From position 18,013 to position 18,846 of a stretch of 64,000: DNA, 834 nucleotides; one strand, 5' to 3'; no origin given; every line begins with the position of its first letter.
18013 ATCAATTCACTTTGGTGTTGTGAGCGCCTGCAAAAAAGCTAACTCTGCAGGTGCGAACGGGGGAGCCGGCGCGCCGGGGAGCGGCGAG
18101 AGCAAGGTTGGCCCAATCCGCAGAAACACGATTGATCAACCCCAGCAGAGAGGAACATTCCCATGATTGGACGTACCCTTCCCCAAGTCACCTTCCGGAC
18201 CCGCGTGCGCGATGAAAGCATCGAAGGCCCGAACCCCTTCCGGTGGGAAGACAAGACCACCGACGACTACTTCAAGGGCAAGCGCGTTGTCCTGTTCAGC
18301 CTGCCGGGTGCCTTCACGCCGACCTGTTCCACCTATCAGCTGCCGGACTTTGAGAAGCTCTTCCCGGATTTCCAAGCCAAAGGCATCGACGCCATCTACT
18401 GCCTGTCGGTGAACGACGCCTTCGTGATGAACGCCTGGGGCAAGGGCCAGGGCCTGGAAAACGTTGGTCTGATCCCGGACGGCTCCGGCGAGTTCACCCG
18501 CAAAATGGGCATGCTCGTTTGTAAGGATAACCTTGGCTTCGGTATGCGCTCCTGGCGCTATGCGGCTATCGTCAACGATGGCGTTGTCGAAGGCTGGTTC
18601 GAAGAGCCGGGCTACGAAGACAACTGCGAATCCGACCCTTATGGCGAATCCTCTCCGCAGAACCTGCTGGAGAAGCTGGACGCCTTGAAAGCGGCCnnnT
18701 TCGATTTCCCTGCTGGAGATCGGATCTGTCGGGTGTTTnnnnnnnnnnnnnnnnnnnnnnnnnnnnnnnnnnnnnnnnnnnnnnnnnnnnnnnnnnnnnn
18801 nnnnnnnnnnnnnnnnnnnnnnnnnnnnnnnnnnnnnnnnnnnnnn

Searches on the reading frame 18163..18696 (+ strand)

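Call 42: search_protein_families(library=pfam, max_evalue=1e-8, proteins=[window:18163-18696:+])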
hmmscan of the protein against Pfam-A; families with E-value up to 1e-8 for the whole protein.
window:18163-18696:+ (178 aa): 2 families
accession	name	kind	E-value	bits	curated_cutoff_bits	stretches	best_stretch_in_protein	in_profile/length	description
PF08534.16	Redoxin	-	1.3e-26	93.6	26.6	1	31-151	21-137/148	Redoxin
PF00578.27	AhpC-TSA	-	4.5e-13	49.7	26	1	29-138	16-116/124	AhpC/TSA family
